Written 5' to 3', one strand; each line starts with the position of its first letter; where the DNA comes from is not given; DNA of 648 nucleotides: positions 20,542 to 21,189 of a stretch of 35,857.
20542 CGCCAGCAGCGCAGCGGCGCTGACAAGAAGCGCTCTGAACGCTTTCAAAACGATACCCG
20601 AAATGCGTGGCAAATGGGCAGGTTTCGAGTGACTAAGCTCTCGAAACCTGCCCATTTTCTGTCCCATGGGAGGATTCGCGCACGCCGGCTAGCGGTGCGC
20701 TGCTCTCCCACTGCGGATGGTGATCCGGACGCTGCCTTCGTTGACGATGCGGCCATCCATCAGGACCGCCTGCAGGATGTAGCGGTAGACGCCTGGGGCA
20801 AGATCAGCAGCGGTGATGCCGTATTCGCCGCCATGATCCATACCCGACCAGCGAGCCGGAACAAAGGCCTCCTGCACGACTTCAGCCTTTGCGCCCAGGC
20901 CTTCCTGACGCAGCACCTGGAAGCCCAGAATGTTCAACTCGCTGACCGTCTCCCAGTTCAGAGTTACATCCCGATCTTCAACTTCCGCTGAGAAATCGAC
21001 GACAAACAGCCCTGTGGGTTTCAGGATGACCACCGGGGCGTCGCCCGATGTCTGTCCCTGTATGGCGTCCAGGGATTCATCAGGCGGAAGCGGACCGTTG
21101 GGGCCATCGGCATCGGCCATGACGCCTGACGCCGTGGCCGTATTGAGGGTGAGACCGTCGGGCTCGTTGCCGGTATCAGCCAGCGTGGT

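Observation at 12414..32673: Surface cassette: two giant repeat proteins bracketing a secreted C25 (gingipain/PorU-family) peptidase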

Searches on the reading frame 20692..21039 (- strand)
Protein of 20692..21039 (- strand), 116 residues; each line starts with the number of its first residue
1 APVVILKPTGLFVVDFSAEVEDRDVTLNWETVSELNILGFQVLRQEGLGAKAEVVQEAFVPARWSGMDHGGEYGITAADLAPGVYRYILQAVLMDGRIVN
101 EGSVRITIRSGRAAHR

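Call 8: search_protein_families(library=pfam, proteins=[window:20692-21030:-], max_evalue=10)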
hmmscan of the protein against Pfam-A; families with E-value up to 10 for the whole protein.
seq(113 aa): 0 families

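Call 9: search_protein_families(library=ncbifam, proteins=[window:20692-21030:-], max_evalue=10)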
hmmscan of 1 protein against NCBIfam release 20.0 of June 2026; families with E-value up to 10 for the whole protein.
seq(113 aa): 1 family
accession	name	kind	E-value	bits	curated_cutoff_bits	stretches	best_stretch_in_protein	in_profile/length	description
NF006942.0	PRK09424.1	equivalog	0.11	11.1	383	1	18-59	12-53/510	Re/Si-specific NAD(P)(+) transhydrogenase subunit alpha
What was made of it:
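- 20728..20994 (-): C-terminal Fn3-like 'stalk' domain of giant 1 (aa 3894-3982), followed by a 12-aa basic tail (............). No Pfam or NCBIfam hit (calls 8, 9).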

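Call 34: find_homologous_proteins(query=window:20692-21039:-, max_evalue=0.001)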
Query seq(116 aa): 15 candidates shared short words with the query, none scored E <= 0.001.
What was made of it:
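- Tried and rejected: It returned nothing and used up one search (call 34).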

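Call 47: predict_structure(alignment_id=A2)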
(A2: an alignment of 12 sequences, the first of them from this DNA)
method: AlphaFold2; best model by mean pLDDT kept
length: 113 residues; sequences in the alignment: 12
mean_pLDDT: 89.1   pTM: 0.80
mean pLDDT of the five models: 89.1, 88.4, 88.2, 88.1, 88.0
residues with pLDDT >= 90: 93; 70-90: 7; 50-70: 6; < 50: 7
segments of 3 or more residues with pLDDT < 50: 1-5
pLDDT, mean of each block of 10 residues (from residue 1): 55 94 96 95 94 94 95 95 96 93 85 45
secondary structure, 60 per line:
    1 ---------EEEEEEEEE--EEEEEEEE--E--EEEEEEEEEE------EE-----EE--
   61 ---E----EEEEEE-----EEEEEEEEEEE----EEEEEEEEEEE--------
elements in order: E10-18 E21-28 E34-43 E69-74 E80-90 E95-105
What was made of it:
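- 20728..20994 (-): AF2 pLDDT 89, a beta-sandwich (call 47).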

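Call 49: search_protein_representatives(alignment_id=A2)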
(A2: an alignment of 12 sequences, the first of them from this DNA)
Query: 12 sequences, 117 profile positions. Proteins with E-value up to 0.001 (for the whole library): 65034; up to 1e-10: 15365; up to 1e-30: 239. The best 150 are listed.
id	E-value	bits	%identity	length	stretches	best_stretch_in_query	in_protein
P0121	9.6e-122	416.0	-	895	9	1-91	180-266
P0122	2.0e-97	337.6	-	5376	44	9-111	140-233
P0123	7.5e-85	297.0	-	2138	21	7-98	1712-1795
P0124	2.4e-84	295.4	-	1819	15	10-95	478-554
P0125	2.5e-79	279.2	-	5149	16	7-95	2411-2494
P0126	4.4e-76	268.8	-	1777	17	8-87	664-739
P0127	6.9e-74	261.7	-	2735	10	8-75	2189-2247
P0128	2.0e-73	260.2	-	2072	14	15-102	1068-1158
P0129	6.4e-72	255.3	-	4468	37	13-91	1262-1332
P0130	1.9e-71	253.8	-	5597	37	10-111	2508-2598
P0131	2.9e-71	253.2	-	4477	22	1-109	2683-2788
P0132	6.5e-71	252.1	-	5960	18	8-84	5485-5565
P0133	1.6e-66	237.9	-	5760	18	7-91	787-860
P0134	2.8e-66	237.1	-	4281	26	14-97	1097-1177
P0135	9.7e-65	232.2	-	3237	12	7-97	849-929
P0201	8.5e-40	151.7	-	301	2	1-101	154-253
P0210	3.5e-39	149.8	-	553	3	11-112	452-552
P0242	7.9e-37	142.2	-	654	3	9-112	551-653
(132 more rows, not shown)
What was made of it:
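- The stalk domain belongs to the huge Fn3-like superfamily: the profile hits 65,034 representatives, with many tandem arrays (call 49).
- Tried and rejected: It was swamped by multi-repeat Fn3-like giants: 65,034 hits (call 49).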

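Call 50: fold_search(model_id=the predicted structure, library=pdb)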
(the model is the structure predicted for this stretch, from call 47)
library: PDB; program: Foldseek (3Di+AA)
matches with E <= 10: 1712; with E <= 0.001: 8
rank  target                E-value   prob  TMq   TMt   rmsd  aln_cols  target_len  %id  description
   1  2ic2_B                4.0e-05  1.00  0.71  0.71   3.5       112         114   19  Crystal Structure of the First FNIII Domain of Ihog (released 2006-10-24)
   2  2ic2_A                2.7e-04  1.00  0.67  0.72   3.6       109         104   16  Crystal Structure of the First FNIII Domain of Ihog (released 2006-10-24)
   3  2ibb                  2.8e-04  1.00  0.71  0.41   3.9       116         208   18  Crystal Structure of the First and Second FNIII Domains of Ihog (released 2006-10-24)
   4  1fg9_E                5.7e-04  1.00  0.48  0.31   6.0       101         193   14  3:1 COMPLEX OF INTERFERON-GAMMA RECEPTOR WITH INTERFERON-GAMMA DIMER (released 2000-08-11)
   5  4lsd_B                7.8e-04  1.00  0.61  0.72   3.1       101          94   15  Myokine structure (released 2013-10-16)
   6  6r4n_B                8.3e-04  1.00  0.44  0.37   5.7       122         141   11  Crystal structure of S. cerevisia Niemann-Pick type C protein NPC2 with ergosterol bound (released 2019-09-25)
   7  2ibg_B                8.7e-04  1.00  0.70  0.40   3.9       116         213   17  Crystal Structure of Hedgehog Bound to the FNIII Domains of Ihog (released 2006-10-24)
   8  4lsd_C                8.7e-04  1.00  0.61  0.71   3.0       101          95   15  Myokine structure (released 2013-10-16)
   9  6z2p_A                1.1e-03  1.00  0.57  0.21   6.8       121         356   12  Crystal structure of catalytic inactive OgpA from Akkermansia muciniphila in complex with an O-glycopeptide (glycodros (released 2020-09-30)
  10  6r4n_H                1.3e-03  1.00  0.50  0.41   5.0       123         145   12  Crystal structure of S. cerevisia Niemann-Pick type C protein NPC2 with ergosterol bound (released 2019-09-25)
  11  6r4m_A                1.3e-03  1.00  0.44  0.37   5.4       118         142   10  Crystal structure of S. cerevisia Niemann-Pick type C protein NPC2 (released 2019-09-25)
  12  6r4n_F                1.4e-03  1.00  0.46  0.38   6.1       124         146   11  Crystal structure of S. cerevisia Niemann-Pick type C protein NPC2 with ergosterol bound (released 2019-09-25)
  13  6r4m_B                1.4e-03  1.00  0.45  0.38   5.5       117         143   11  Crystal structure of S. cerevisia Niemann-Pick type C protein NPC2 (released 2019-09-25)
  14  6r4n_E                1.4e-03  1.00  0.41  0.34   6.0       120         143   13  Crystal structure of S. cerevisia Niemann-Pick type C protein NPC2 with ergosterol bound (released 2019-09-25)
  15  4lsd_F                1.5e-03  1.00  0.63  0.71   3.1       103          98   16  Myokine structure (released 2013-10-16)
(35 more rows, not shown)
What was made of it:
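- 20728..20994 (-): Foldseek best matches are FnIII domains, TM 0.71 (call 50).
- Tried and rejected: The fold is FnIII-like (call 50).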

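Call 81: find_encoding_contigs(protein=P0210, flank=10000, max_places=3)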
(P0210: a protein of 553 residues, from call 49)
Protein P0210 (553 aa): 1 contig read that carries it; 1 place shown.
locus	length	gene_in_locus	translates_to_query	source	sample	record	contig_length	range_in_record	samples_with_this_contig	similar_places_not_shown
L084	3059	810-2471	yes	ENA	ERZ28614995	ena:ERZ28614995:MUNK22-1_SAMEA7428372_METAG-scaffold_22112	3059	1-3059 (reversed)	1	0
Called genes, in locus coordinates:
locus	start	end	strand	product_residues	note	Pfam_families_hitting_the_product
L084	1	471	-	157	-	?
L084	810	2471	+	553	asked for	-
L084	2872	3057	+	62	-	?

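Call 82: find_encoding_contigs(protein=P0242, flank=10000, max_places=2)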
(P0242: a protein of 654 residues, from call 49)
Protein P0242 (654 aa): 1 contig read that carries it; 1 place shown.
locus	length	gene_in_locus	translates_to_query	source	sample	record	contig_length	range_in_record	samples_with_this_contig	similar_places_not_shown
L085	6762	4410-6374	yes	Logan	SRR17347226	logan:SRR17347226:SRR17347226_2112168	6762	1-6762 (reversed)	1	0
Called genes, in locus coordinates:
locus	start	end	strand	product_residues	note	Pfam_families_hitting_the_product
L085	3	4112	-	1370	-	?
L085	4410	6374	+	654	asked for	-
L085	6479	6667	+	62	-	-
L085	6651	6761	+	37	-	?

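Call 83: find_encoding_contigs(protein=P0121, flank=10000, max_places=2)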
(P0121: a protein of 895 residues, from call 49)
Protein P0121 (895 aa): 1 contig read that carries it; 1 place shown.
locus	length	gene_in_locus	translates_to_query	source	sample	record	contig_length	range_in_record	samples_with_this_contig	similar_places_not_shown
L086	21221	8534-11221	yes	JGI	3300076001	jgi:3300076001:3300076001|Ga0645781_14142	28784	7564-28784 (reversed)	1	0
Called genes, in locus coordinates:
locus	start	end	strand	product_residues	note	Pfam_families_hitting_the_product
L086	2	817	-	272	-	?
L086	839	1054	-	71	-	PF21748:UPF0150, PF15919:HicB_lk_antitox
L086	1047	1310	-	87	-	-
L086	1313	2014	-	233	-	PF01924:HypD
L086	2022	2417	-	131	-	PF01924:HypD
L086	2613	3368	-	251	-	PF00561:Abhydrolase_1, PF12146:Hydrolase_4, PF12697:Abhydrolase_6, PF12146:Hydrolase_4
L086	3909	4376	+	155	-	-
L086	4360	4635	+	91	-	PF05402:PqqD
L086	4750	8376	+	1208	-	PF08126:Propeptide_C25, PF01364:Peptidase_C25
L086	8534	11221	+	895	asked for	-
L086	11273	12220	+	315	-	-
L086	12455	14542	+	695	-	PF01364:Peptidase_C25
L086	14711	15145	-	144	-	-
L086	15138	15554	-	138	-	PF01850:PIN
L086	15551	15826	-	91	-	PF02604:PhdYeFM_antitox (weak)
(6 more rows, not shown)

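Call 84: find_encoding_contigs(protein=P0201, flank=10000, max_places=2)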
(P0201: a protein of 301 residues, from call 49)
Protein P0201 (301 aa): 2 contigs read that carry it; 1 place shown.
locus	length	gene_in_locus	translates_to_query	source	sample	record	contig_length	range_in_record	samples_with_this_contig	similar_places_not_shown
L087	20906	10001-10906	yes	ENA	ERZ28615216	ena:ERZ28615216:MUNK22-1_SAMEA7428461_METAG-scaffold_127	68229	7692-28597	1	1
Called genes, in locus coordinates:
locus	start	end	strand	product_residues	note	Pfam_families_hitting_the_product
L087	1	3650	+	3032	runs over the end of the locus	PF00109:ketoacyl-synt, PF02801:Ketoacyl-synt_C, PF00698:Acyl_transf_1, PF00109:ketoacyl-synt, PF08659:KR, PF00106:adh_short, PF13561:adh_short_C2, PF14765:PS-DH, +4 more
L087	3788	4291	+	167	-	PF19502:DUF6036 (weak)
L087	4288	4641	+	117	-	-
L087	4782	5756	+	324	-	PF01648:ACPS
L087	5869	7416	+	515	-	PF01039:Carboxyl_trans, PF03255:ACCA (weak)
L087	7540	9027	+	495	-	PF00289:Biotin_carb_N, PF02222:ATP-grasp, PF02786:CPSase_L_D2, PF07478:Dala_Dala_lig_C, PF02785:Biotin_carb_C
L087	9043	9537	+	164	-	PF25917:BSH_RND (weak), PF00364:Biotin_lipoyl, PF25919:BSH_CusB (weak), PF25973:BSH_CzcB (faint)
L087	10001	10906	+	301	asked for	-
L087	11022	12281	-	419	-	PF04932:Wzy_C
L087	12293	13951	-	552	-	PF02706:Wzz, PF09140:MipZ (faint), PF13807:GNVR, PF01656:CbiA, PF10609:ParA, PF13614:AAA_31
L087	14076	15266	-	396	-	PF14907:NTP_transf_5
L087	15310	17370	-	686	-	PF13727:CoA_binding_3, PF01073:3Beta_HSD, PF01370:Epimerase, PF02719:Polysacc_synt_2, PF04321:RmlD_sub_bind, PF07993:NAD_binding_4 (weak), PF16363:GDP_Man_Dehyd, PF13460:NAD_binding_10 (weak)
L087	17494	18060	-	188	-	PF11611:DUF4352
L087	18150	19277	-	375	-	PF01041:DegT_DnrJ_EryC1, PF00155:Aminotran_1_2 (weak)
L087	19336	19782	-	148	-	PF24109:DUF7384 (faint), PF13470:PIN_3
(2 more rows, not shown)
